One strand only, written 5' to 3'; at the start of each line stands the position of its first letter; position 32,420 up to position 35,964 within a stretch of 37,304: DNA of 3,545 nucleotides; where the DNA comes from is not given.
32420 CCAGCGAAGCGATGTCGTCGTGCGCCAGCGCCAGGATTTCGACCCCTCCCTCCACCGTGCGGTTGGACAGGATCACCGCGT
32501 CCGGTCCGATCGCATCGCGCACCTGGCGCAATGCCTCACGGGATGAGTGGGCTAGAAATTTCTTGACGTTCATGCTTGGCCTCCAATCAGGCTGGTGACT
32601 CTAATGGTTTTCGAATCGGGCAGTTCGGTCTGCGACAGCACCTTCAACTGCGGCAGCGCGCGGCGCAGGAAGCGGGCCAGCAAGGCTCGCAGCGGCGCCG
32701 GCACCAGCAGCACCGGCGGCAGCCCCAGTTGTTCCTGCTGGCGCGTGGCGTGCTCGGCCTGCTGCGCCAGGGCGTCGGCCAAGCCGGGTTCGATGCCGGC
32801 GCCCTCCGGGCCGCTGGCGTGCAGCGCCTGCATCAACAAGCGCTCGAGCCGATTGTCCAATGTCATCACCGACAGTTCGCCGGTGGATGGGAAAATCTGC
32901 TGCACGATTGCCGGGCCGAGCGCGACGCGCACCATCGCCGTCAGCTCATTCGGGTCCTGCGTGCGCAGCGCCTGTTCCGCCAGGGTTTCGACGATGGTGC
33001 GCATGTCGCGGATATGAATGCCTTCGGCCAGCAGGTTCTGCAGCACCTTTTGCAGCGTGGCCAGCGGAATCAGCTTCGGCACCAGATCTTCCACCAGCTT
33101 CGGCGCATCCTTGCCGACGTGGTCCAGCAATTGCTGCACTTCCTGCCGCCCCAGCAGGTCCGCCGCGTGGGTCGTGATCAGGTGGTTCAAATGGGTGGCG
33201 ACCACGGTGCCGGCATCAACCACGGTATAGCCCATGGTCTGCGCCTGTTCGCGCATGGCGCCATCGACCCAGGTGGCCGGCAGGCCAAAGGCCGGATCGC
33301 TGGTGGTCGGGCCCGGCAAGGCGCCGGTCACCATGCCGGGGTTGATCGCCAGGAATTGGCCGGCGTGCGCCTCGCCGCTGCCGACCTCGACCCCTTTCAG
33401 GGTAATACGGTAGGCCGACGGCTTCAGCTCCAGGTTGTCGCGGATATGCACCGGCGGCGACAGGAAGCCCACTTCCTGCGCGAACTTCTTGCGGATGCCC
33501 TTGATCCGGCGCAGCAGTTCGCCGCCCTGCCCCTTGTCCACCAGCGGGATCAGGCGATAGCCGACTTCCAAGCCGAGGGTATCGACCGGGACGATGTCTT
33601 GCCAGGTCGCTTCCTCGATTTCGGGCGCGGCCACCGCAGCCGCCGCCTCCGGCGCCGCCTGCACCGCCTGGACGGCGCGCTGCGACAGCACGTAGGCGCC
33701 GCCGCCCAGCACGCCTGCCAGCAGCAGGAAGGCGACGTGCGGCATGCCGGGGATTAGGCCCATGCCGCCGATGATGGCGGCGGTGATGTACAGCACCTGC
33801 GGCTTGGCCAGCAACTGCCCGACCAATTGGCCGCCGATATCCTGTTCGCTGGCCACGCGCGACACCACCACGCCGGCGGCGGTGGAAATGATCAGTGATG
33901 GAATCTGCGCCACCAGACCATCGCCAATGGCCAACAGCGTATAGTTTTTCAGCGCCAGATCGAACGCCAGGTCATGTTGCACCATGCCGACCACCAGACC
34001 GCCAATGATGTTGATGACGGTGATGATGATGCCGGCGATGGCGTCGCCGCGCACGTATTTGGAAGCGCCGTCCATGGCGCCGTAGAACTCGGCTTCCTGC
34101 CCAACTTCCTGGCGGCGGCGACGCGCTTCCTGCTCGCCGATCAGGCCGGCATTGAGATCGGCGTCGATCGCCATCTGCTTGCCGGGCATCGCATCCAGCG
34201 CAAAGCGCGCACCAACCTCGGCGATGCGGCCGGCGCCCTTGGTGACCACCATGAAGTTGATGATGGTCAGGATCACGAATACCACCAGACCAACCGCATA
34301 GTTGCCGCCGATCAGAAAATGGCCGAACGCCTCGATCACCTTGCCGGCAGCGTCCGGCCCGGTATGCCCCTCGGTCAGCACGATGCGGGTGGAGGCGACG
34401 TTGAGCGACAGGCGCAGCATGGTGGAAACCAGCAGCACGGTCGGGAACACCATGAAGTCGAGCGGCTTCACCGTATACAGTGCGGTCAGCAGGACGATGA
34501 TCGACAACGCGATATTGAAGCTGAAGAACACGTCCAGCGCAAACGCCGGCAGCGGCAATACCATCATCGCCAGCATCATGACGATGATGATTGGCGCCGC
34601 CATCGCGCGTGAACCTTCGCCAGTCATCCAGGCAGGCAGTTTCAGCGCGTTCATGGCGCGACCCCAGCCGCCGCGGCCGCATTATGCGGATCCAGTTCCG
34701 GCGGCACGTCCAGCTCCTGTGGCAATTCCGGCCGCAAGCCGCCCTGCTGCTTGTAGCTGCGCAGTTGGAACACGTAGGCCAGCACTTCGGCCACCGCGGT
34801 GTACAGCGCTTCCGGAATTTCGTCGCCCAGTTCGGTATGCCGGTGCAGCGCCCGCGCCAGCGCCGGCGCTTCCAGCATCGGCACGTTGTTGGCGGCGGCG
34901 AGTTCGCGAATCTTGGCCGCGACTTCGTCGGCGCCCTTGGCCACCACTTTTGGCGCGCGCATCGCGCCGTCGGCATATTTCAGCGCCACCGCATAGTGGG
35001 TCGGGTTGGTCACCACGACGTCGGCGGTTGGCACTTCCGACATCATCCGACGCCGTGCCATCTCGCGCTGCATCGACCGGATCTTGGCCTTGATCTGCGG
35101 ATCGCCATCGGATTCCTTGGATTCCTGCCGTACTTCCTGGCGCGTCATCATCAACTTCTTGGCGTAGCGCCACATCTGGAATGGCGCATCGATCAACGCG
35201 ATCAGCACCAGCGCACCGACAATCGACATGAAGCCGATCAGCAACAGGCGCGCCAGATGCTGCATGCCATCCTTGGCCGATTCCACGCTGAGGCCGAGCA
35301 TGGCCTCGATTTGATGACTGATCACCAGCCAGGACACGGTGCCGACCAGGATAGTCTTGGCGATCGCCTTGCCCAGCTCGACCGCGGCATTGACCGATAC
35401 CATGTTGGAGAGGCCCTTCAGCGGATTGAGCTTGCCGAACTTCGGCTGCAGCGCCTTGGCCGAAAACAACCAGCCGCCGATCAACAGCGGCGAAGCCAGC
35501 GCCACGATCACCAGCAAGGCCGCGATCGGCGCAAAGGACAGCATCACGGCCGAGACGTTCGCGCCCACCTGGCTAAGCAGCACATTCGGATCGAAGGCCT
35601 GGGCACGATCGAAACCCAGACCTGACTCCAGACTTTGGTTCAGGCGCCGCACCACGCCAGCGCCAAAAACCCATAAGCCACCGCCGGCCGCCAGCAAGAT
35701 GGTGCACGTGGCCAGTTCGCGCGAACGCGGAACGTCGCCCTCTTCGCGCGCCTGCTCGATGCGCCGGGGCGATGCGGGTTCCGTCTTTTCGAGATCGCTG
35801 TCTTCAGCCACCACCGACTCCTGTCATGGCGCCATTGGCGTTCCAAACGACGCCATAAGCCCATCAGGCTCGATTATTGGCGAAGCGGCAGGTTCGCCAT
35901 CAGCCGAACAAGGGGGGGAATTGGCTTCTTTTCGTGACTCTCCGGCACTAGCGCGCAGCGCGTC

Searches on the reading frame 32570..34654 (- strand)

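Call 11: search_protein_families(library=pfam, proteins=[window:32570-34654:-])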
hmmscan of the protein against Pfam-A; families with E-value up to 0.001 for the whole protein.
window:32570-34654:- (694 aa): 1 family
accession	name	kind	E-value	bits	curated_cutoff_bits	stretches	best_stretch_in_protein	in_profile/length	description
PF00771.25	FHIPEP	-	3.9e-273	908.3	29.1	1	27-681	1-655/657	FHIPEP family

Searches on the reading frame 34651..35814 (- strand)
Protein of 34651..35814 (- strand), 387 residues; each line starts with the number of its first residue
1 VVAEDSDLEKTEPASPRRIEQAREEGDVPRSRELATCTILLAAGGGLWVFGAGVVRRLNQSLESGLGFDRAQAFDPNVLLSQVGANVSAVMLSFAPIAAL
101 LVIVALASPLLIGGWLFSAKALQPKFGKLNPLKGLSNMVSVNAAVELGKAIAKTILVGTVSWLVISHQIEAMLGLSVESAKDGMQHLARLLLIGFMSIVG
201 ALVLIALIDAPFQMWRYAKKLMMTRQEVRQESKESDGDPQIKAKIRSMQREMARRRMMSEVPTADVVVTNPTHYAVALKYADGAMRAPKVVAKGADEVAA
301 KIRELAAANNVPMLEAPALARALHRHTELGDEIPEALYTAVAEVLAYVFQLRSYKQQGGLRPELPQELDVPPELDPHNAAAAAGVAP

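Call 11: search_protein_families(library=pfam, proteins=[window:34651-35814:-])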
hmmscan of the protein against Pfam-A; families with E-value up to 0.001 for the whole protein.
window:34651-35814:- (387 aa): 1 family
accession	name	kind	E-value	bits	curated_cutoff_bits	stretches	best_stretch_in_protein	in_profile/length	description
PF01312.24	Bac_export_2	-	2.6e-127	425.1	24.4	1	9-348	2-335/335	FlhB HrpN YscU SpaS Family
